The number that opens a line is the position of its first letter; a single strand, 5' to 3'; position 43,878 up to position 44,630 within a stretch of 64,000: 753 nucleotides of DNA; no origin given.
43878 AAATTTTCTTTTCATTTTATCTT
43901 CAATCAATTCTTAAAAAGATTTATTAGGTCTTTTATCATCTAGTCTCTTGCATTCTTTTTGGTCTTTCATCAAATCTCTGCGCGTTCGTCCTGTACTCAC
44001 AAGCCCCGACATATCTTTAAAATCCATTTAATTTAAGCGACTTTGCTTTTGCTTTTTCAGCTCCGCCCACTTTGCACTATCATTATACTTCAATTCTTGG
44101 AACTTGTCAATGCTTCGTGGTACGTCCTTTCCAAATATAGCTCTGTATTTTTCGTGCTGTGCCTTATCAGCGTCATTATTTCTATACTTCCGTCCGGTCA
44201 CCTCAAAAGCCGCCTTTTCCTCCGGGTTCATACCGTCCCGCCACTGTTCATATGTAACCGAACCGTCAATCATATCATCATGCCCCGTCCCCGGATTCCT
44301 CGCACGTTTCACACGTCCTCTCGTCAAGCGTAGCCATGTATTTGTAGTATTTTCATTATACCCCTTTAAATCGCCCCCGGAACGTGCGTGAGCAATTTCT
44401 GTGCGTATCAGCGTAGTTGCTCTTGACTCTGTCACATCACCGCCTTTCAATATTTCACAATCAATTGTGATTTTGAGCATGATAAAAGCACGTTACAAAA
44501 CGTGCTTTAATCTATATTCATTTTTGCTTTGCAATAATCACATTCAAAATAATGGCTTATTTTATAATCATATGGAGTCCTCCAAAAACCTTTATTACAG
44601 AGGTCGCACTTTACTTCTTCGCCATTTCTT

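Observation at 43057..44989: Tandemly duplicated two-gene module (CxxC zinc-ribbon protein plus Mu-F/gp7-like domain protein) with a conserved inverted-repeat hairpin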

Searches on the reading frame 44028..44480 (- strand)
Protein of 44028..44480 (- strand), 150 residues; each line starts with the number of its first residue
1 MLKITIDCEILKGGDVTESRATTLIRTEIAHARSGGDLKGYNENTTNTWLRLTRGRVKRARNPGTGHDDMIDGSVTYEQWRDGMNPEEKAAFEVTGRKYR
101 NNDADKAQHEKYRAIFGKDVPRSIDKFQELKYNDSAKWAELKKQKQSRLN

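Call 4: search_protein_families(library=pfam, max_evalue=1, proteins=[window:44028-44480:-])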
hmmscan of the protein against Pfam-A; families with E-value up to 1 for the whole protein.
window:44028-44480:- (150 aa): 0 families

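Call 5: find_homologous_proteins(query=window:44028-44480:-)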
Query window:44028-44480:- (150 aa): 2 proteins with E <= 0.001 among 10 candidates.
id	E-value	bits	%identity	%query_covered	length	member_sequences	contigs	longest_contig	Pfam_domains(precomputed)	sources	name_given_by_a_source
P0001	1.0e-95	336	100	100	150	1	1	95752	-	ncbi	-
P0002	1.0e-15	76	46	62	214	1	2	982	-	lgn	-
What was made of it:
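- Tried and rejected: With the 150-aa ORF as query it gave only itself and P0002 (call 5).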

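Call 6: search_protein_families(library=phrogs, max_evalue=0.1, proteins=[window:44028-44480:-])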
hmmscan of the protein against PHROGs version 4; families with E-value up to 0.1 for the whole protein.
window:44028-44480:- (150 aa): 5 families
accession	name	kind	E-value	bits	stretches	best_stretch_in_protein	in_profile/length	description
phrog_21033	-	unknown function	5.5e-08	33.7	1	46-144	59-156/265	-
phrog_115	-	head and packaging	6.3e-06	26.6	2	58-146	327-406/665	minor head protein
phrog_2841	-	head and packaging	0.00025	21.2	0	12-49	222-259/525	minor head protein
phrog_2494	-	head and packaging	0.0043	17.3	1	87-145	242-301/399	minor head protein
phrog_4611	-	head and packaging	0.0043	16.4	1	85-145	289-349/710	minor head protein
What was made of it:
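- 43794..44438 (-): Cassette 3: MuF polymorphic-toxin pseudogene (MuF residue ~227 to the end, C-terminal domain 'B'). It was previously read as three separate ORFs: the 150-aa ORF and two 38-aa ORFs. PHROG minor-head-protein hits, no Pfam hit (calls 4, 6).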

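Call 7: find_encoding_contigs(protein=P0001, flank=10000, max_places=6)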
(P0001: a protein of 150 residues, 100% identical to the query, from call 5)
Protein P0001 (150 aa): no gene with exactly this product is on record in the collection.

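Call 10: search_protein_families(library=pfam, max_evalue=0.1, proteins=[P0002])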
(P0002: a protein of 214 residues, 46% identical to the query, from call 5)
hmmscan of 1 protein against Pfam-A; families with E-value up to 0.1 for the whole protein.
P0002 (214 aa): 0 families

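Call 14: search_dna_similar(query=P0002, collection=phages, mode=protein, max_evalue=0.001, max_rows=25)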
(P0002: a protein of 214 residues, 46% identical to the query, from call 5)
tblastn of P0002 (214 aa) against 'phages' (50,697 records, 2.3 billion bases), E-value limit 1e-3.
Records with a match: 88; places in all: 90; records where one place covers at least 80% of the query: 0.
Best place of each record, by identity: 60-80% 49; <60% 39.
By first word of the organism name: Streptococcus 73; Clostridium 9; Bacteriophage 3; Mycobacterium 2; Clostridioides 1.
By host as written in the record: Streptococcus mitis 4; - 3; Clostridium tetani ATCC 9441 2; Clostridium tetani ATCC 19406 2; Clostridium tetani C2 2; Clostridium tetani ATCC 453 2; Streptococcus pneumoniae 2; Streptococcus pneumoniae 09B05356 2; and 59 more.
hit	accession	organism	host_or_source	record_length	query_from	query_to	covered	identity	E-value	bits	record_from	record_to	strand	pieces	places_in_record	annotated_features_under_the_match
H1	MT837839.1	Bacteriophage sp.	human fecal samples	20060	101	213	53%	44.2%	3e-20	94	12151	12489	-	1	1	record has no annotation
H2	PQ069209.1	Clostridium phage Makh22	Clostridium sp.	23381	96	213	55%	40.7%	6e-18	87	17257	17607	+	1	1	Rhs family protein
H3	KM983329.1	Clostridium phage phiCT9441A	Clostridium tetani ATCC 9441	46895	96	213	55%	40.7%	6e-18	87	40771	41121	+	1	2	Rhs family protein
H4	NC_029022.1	Clostridium phage phiCT9441A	Clostridium tetani ATCC 9441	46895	96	213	55%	40.7%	6e-18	87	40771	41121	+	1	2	Rhs family protein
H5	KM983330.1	Clostridium phage phiCT19406A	Clostridium tetani ATCC 19406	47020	96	213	55%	40.7%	6e-18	87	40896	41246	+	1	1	none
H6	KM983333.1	Clostridium phage phiCTC2A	Clostridium tetani C2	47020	96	213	55%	40.7%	6e-18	87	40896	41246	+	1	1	none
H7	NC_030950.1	Clostridium phage phiCT19406A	Clostridium tetani ATCC 19406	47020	96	213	55%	40.7%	6e-18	87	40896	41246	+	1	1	none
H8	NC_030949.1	Clostridium phage phiCTC2A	Clostridium tetani C2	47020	96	213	55%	40.7%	6e-18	87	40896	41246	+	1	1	none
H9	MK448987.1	Streptococcus phage Javan576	Streptococcus suis LS2Z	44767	3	87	40%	43.5%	2e-12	71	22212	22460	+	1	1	hypothetical protein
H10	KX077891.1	Streptococcus phage phiJH1301-1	Streptococcus suis JH1301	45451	3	87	40%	42.4%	1e-12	72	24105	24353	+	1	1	hypothetical protein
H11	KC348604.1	Streptococcus phage phiS10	Streptococcus suis S10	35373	3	87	40%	41.2%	2e-11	68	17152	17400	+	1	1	protein F-like protein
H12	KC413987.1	Streptococcus phage phiSS12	Streptococcus suis SS12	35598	3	87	40%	41.2%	2e-11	68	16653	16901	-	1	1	hypothetical protein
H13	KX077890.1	Streptococcus phage phiLP081102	Streptococcus suis LP081102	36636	3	87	40%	41.2%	2e-11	68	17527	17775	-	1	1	hypothetical protein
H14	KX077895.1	Streptococcus phage phiZJ20091101-4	Streptococcus suis ZJ20091101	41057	3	87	40%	41.2%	2e-11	68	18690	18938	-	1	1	hypothetical protein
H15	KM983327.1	Clostridium phage phiCT453A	Clostridium tetani ATCC 453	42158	2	85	39%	40.5%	2e-10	65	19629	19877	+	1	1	head morphogenesis protein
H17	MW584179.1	Mycobacterium phage prophiGD43A-1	Mycobacterium abscessus GD43A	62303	106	214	51%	30.1%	1e-7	57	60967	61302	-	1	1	117: polymorphic toxin protein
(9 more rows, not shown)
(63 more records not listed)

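Call 15: search_dna_similar(query=window:44028-44480:-, collection=phages, mode=protein, max_evalue=0.001, max_rows=25)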
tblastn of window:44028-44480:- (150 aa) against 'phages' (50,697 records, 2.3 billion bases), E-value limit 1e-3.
Records with a match: 13; places in all: 13; records where one place covers at least 80% of the query: 0.
Best place of each record, by identity: <60% 13.
By first word of the organism name: Streptococcus 6; Clostridium 4; Clostridioides 1; Bacteriophage 1; Terrisporobacter 1.
By host as written in the record: Clostridium tetani ATCC 9441 2; Clostridium tetani ATCC 453 2; Clostridioides difficile CD500-12 1; Streptococcus suis LS2Z 1; - 1; Streptococcus suis S10 1; Streptococcus suis SS12 1; Streptococcus suis LP081102 1; and 3 more.
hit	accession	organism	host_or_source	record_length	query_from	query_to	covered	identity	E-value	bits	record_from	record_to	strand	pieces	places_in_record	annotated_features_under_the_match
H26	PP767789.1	Clostridioides phage phiCDKH02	Clostridioides difficile CD500-12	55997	45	143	66%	31.7%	1e-4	47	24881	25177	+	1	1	minor capsid protein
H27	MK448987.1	Streptococcus phage Javan576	Streptococcus suis LS2Z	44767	58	150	62%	33.3%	2e-5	49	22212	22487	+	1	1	hypothetical protein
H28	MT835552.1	Bacteriophage sp.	human fecal samples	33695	58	141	56%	35.3%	5e-6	50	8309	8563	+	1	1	record has no annotation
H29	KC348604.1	Streptococcus phage phiS10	Streptococcus suis S10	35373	38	142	70%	27.8%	1e-4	46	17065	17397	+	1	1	protein F-like protein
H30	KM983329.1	Clostridium phage phiCT9441A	Clostridium tetani ATCC 9441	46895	66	142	51%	37.5%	2e-7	55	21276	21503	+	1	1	head morphogenesis protein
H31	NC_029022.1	Clostridium phage phiCT9441A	Clostridium tetani ATCC 9441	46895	66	142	51%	37.5%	2e-7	55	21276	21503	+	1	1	minor head protein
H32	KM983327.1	Clostridium phage phiCT453A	Clostridium tetani ATCC 453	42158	71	141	47%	40.5%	8e-9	59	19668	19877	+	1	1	head morphogenesis protein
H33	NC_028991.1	Clostridium phage phiCT453A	Clostridium tetani ATCC 453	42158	71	141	47%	40.5%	8e-9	59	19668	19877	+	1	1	minor head protein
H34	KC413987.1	Streptococcus phage phiSS12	Streptococcus suis SS12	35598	57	144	59%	31.5%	5e-5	47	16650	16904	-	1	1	hypothetical protein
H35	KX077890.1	Streptococcus phage phiLP081102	Streptococcus suis LP081102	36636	57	144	59%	31.5%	5e-5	47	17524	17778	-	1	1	hypothetical protein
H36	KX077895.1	Streptococcus phage phiZJ20091101-4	Streptococcus suis ZJ20091101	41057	57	144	59%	31.5%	5e-5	47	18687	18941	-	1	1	hypothetical protein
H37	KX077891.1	Streptococcus phage phiJH1301-1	Streptococcus suis JH1301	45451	58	142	57%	32.6%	2e-5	49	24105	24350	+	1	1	hypothetical protein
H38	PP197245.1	Terrisporobacter phage TVCOM_ph1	Terrisporobacter sp. COM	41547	105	142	25%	47.4%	1e-4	46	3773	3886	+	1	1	minor head protein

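Call 16: get_annotated_region(hit=H3, flank=3500)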
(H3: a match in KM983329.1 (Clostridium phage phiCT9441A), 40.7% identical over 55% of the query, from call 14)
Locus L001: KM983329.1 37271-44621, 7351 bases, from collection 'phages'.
description: Clostridium phage phiCT9441A, complete genome.
organism: Clostridium phage phiCT9441A (NCBI taxid 1567014)
taxonomy: Viruses; Duplodnaviria; Heunggongvirae; Uroviricota; Caudoviricetes
host: Clostridium tetani ATCC 9441; source: -; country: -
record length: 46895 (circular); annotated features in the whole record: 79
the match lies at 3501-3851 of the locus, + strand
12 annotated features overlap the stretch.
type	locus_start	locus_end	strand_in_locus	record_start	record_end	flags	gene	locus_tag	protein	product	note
CDS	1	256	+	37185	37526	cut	-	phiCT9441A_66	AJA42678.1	hypothetical protein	-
CDS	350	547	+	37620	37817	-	-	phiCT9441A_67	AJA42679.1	hypothetical protein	-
CDS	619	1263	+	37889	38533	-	-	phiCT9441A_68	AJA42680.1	portal protein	-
CDS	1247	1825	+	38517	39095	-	-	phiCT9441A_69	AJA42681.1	hypothetical protein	-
CDS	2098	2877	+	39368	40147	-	-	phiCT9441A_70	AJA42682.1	hypothetical protein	-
CDS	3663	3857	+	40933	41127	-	-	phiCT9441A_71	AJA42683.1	Rhs family protein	-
CDS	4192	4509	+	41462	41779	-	-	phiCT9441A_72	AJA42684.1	XhlA hemolysin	XhlA haemolysin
CDS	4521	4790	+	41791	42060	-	-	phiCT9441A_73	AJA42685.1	holin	-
CDS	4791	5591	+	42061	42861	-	-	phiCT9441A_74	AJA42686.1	glucosaminidase /N-acetylmuramoyl-L-alanine amidase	-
CDS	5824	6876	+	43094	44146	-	-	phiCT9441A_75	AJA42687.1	hypothetical protein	-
CDS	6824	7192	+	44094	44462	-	-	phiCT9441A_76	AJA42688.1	hypothetical protein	-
CDS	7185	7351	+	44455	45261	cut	-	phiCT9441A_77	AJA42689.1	hypothetical protein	-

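Call 17: get_annotated_region(hit=H17, flank=2500)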
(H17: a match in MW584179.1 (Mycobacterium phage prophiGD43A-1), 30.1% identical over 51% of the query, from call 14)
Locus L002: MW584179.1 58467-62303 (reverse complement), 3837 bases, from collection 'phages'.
description: Mycobacterium phage prophiGD43A-1, complete genome.
organism: Mycobacterium phage prophiGD43A-1 (NCBI taxid 2813260)
taxonomy: Viruses; Duplodnaviria; Heunggongvirae; Uroviricota; Caudoviricetes
host: Mycobacterium abscessus GD43A; source: -; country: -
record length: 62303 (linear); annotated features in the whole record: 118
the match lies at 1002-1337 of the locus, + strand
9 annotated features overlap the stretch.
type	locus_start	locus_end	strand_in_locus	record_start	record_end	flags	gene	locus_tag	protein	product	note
CDS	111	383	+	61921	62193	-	118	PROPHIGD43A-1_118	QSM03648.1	ESX complex protein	-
CDS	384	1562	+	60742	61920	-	117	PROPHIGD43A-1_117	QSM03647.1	polymorphic toxin protein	-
CDS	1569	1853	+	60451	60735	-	116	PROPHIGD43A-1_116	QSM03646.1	hypothetical protein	-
CDS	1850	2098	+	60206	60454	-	115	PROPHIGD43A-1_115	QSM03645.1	hypothetical protein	-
CDS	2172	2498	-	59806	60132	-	114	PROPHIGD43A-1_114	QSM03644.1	hypothetical protein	-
CDS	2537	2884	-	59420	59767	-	113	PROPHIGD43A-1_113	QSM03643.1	hypothetical protein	-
CDS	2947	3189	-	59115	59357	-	112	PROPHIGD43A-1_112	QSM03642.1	hypothetical protein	-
CDS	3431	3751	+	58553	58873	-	111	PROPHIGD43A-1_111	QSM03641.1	hypothetical protein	-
CDS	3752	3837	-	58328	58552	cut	110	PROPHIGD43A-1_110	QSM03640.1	hypothetical protein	-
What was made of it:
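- It also ends an M. abscessus prophage 'polymorphic toxin' and C. tetani phage 'Rhs' ORFs (calls 14, 17).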

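Call 18: get_annotated_region(hit=H1, flank=4000)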
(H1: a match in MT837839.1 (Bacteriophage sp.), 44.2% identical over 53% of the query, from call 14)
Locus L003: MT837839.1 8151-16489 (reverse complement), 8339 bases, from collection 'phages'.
description: UNVERIFIED: Bacteriophage sp. clone scaffold_5921 genomic sequence.
organism: Bacteriophage sp. (NCBI taxid 38018)
taxonomy: Viruses
host: -; source: human fecal samples; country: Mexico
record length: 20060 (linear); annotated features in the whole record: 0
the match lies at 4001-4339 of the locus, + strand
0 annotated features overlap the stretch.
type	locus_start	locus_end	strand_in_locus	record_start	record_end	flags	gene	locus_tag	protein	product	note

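Call 23: find_encoding_contigs(protein=P0006, flank=10000)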
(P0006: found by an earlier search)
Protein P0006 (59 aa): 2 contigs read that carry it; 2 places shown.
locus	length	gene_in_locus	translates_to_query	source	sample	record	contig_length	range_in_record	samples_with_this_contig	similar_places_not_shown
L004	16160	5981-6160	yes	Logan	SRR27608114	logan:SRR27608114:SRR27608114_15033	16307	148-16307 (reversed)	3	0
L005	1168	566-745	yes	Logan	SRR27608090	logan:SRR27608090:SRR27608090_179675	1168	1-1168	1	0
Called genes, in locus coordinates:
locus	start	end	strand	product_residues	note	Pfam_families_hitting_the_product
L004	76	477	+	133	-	-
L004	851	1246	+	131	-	PF13022:HTH_Tnp_1_2 (weak)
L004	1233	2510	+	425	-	PF04466:Terminase_3, PF17288:Terminase_3C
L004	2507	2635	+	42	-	-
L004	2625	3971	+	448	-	PF05133:SPP1_portal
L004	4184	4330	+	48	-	-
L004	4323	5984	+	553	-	PF04233:Phage_Mu_F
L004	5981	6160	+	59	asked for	-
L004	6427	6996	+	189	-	PF14265:DUF4355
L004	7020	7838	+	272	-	-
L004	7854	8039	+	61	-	-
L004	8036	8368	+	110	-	PF05135:Phage_connect_1 (weak)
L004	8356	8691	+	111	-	-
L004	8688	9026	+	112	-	-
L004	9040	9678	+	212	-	-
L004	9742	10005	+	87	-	-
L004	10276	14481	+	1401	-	PF10145:PhageMin_Tail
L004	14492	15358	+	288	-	PF05709:Sipho_tail (weak), PF22768:SPP1_Dit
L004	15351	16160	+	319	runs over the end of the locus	?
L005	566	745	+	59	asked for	-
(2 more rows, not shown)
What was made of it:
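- L004's gene order is terS-terL-portal-MuF-59aa-scaffold (call 23).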

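Call 24: find_encoding_contigs(protein=P0002, flank=10000)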
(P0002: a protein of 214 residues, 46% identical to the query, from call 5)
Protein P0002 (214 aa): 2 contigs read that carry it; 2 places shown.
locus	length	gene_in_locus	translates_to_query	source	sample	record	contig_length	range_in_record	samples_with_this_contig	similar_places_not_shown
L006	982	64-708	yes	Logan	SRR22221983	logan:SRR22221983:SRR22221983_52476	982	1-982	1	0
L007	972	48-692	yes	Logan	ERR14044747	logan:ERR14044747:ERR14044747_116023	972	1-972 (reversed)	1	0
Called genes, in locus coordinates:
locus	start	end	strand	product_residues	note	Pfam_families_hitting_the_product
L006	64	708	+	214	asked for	-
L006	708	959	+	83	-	-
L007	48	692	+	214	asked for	-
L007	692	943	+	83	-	-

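Call 40: search_protein_families(library=pfam, max_evalue=0.01, proteins=[L004:4323-5984:+, L003:2801-4342:+, L002:384-1562:+])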
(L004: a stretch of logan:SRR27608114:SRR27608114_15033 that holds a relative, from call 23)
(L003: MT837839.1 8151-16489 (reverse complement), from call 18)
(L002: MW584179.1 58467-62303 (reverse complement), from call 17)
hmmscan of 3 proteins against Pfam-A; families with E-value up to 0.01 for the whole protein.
L004:4323-5984:+ (553 aa): 1 family
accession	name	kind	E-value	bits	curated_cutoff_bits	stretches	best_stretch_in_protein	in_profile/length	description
PF04233.19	Phage_Mu_F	-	5.1e-19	69.5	29.6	1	206-306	7-111/112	Phage Mu protein F like protein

L003:2801-4342:+ (513 aa): 1 family
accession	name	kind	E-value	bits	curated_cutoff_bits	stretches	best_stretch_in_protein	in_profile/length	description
PF06152.16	Phage_min_cap2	-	1.2e-55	189.4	26.3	1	8-361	11-366/366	Phage minor capsid protein 2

L002:384-1562:+ (392 aa): 0 families

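Call 47: find_homologous_proteins(query=L004:4323-5984:+, max_evalue=1e-10)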
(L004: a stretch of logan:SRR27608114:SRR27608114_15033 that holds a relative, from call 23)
Query L004:4323-5984:+ (553 aa): 66 proteins with E <= 1e-10 among 8000 candidates.
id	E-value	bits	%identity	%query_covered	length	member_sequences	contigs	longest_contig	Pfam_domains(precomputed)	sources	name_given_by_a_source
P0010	0.0e+0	1237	100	100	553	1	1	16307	PF04233.20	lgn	-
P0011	2.6e-203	695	87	63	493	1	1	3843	PF04233.20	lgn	-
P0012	1.1e-154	534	66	65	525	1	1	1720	PF04233.20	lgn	-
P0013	6.2e-143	496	63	65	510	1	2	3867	PF04233.20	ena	-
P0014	6.8e-138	479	60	66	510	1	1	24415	PF04233.20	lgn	-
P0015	1.4e-136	475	60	65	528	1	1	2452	PF04233.20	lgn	-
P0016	6.7e-134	466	58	66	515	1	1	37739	PF04233.20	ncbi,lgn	-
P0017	1.0e-133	465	58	66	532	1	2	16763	PF04233.20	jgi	jgi:SPP1 gp7 family putative phage head morphogenesis protein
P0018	1.6e-133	464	49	88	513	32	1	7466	PF04233.20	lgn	-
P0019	6.8e-133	462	59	65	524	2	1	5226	PF21814.3,PF04233.20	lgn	-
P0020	1.6e-132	461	59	65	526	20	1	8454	PF04233.20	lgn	-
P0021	4.0e-131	457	56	66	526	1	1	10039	PF21814.3,PF04233.20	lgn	-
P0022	2.5e-130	454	58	65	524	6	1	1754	PF21814.3,PF04233.20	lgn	-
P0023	3.4e-130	454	58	65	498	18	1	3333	PF04233.20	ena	-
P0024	4.3e-128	447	40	99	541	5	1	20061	PF04233.20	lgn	-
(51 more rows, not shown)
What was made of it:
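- Its 66 relatives share the N-terminal ~65% and differ in their C-termini, which include Ntox50 (call 47).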
